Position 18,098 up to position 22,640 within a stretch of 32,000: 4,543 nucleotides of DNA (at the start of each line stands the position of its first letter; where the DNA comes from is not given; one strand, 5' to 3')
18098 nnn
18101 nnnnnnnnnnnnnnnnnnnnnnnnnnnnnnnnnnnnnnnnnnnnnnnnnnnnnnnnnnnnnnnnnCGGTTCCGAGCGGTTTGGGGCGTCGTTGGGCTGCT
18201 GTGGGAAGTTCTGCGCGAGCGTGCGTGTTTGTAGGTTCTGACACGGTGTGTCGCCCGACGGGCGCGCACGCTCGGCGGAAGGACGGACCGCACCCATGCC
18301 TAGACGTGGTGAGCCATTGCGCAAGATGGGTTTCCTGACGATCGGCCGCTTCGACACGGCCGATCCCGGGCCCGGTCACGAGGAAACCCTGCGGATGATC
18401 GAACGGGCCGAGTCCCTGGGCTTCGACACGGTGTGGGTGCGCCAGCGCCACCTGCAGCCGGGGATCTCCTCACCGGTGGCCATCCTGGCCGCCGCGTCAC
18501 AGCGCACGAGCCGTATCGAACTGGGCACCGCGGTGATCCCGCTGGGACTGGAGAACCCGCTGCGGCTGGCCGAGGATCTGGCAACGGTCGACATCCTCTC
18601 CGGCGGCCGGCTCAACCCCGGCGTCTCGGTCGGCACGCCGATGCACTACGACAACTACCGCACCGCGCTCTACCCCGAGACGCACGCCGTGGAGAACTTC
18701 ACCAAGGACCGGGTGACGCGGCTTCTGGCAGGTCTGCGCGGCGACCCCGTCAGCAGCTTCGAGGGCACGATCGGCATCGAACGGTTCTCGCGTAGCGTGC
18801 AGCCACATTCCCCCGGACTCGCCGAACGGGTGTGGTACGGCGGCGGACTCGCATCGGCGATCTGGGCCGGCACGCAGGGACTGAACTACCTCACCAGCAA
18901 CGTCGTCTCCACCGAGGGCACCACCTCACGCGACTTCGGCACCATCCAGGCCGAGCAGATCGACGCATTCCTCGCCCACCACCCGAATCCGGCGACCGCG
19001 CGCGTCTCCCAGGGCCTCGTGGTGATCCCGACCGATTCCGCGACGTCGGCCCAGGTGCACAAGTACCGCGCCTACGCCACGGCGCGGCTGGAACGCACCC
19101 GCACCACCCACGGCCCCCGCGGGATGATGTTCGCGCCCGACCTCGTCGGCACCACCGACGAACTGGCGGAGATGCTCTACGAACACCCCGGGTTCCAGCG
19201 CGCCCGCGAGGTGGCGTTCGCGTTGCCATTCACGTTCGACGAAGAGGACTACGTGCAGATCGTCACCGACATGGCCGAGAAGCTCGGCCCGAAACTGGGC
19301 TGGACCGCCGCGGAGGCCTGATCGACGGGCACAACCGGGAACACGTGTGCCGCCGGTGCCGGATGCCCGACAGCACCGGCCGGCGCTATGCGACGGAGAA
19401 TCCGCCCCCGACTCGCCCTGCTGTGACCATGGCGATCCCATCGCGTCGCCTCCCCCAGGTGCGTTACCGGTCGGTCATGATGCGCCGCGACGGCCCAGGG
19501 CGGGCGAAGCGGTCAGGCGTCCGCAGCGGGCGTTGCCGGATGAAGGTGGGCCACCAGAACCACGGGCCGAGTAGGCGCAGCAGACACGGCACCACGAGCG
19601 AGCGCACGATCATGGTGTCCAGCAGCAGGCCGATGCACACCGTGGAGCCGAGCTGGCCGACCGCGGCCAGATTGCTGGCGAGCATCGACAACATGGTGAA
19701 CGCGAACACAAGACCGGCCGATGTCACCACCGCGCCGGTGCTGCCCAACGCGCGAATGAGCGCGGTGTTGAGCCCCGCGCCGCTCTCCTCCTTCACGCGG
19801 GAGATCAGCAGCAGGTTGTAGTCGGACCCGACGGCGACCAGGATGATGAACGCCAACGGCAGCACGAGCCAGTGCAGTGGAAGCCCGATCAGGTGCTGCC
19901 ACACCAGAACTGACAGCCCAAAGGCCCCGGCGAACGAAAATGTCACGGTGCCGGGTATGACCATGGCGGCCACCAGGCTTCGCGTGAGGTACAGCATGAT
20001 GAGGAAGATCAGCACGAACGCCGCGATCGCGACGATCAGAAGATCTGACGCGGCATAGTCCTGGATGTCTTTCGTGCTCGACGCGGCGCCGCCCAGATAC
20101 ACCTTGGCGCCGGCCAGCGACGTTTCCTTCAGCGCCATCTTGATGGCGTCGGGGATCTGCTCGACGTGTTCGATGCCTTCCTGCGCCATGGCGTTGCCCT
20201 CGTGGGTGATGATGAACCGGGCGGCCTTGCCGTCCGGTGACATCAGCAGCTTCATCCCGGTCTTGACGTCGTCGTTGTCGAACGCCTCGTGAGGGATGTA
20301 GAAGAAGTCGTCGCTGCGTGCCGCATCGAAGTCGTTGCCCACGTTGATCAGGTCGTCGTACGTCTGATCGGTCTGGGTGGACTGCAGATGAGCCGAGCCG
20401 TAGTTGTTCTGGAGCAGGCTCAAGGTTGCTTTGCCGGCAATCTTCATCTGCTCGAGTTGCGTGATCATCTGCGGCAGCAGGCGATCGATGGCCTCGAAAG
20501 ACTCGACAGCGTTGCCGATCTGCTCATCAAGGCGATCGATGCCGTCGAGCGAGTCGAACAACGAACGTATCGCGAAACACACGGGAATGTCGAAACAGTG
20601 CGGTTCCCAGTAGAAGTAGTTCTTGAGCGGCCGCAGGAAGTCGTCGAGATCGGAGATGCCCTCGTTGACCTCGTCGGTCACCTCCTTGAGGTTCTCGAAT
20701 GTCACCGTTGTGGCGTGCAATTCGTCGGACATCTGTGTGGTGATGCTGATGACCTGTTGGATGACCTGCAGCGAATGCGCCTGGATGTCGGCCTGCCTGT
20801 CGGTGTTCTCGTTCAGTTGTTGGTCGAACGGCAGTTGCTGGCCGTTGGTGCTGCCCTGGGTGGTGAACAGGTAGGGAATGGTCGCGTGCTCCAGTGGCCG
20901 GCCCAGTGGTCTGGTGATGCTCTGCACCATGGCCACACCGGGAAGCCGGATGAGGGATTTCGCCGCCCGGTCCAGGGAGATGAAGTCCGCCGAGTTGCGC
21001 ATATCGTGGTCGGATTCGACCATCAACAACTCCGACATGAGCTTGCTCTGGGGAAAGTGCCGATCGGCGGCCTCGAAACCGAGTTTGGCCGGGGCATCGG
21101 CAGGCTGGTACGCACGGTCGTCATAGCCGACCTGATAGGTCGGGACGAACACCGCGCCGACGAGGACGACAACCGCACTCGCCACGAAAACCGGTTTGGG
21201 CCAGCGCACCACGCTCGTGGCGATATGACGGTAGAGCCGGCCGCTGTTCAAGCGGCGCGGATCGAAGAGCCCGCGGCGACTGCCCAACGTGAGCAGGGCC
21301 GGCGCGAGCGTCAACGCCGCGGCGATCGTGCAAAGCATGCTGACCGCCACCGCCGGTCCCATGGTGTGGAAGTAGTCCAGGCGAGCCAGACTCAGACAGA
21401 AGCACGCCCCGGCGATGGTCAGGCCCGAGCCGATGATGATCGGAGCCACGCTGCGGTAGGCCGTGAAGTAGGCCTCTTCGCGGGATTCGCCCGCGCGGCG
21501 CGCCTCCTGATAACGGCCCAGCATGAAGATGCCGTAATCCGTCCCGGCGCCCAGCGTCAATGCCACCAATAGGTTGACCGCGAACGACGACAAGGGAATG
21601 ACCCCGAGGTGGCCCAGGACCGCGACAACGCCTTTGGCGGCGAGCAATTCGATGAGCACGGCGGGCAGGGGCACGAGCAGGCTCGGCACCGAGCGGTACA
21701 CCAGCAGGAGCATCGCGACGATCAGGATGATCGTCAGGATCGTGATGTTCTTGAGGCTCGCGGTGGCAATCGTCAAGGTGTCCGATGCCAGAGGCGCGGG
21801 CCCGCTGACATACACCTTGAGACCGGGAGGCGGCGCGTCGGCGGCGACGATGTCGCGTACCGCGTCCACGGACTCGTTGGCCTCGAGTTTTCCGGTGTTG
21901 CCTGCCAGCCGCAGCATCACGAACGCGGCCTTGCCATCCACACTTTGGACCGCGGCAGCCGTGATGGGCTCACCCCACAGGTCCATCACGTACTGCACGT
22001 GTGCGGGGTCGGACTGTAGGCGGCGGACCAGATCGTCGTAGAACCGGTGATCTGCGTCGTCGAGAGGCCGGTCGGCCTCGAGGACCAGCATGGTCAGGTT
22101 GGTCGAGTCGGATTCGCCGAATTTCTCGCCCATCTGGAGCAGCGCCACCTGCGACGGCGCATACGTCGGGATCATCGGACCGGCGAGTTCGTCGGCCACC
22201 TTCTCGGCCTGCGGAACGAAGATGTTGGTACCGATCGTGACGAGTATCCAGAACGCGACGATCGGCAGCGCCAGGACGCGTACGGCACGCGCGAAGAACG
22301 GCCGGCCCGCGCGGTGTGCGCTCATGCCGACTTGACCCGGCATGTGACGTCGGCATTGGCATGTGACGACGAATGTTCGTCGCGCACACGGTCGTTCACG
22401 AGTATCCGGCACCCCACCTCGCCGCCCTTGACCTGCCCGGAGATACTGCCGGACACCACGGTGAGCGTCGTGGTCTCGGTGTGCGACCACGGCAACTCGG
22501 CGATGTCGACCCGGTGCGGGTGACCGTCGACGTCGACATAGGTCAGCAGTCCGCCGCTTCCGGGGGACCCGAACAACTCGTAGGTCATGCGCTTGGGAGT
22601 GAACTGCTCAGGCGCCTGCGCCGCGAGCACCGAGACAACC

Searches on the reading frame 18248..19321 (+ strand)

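Call 80: search_protein_families(library=pfam, proteins=[window:18248-19321:+], max_evalue=0.00001)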
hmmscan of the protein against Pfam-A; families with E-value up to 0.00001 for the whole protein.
window:18248-19321:+ (357 aa): 1 family
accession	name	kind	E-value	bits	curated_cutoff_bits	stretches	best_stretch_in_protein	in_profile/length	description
PF00296.26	Bac_luciferase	-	4.3e-31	108.9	27.9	1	29-276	5-245/314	Luciferase-like monooxygenase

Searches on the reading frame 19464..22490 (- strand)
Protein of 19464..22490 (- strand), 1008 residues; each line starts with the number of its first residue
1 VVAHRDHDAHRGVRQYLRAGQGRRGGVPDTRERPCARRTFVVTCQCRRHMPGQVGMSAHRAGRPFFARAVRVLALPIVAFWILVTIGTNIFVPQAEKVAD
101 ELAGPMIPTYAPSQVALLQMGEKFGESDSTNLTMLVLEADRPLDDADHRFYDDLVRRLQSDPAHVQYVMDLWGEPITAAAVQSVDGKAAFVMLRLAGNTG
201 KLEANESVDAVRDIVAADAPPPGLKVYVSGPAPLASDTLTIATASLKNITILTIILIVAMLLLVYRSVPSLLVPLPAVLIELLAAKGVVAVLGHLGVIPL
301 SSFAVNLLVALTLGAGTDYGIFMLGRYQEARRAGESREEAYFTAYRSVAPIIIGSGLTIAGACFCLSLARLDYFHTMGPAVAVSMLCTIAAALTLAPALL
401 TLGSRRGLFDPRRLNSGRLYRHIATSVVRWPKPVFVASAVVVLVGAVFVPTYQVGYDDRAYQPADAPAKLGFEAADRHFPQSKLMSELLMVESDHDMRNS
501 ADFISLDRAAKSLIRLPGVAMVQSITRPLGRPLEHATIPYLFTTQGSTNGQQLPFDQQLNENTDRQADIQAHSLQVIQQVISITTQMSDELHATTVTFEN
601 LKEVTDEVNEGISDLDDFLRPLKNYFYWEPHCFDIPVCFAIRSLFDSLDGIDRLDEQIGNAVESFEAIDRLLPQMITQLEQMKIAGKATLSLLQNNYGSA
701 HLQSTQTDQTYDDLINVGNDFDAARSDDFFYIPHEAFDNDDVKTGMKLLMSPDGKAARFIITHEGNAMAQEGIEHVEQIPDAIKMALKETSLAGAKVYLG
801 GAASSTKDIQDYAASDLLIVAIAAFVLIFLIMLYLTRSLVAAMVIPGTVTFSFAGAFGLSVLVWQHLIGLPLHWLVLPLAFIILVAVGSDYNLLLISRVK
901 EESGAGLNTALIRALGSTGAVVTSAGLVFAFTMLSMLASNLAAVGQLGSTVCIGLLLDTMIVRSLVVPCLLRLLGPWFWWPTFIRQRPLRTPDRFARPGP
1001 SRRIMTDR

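Call 80: search_protein_families(library=pfam, proteins=[window:19464-22490:-], max_evalue=0.00001)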
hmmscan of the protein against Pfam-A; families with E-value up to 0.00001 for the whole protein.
window:19464-22490:- (1008 aa): 1 family
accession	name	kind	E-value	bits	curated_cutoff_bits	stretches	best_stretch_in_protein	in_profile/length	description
PF03176.21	MMPL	-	1.1e-188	626.6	20.5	2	107-434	3-333/333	MMPL family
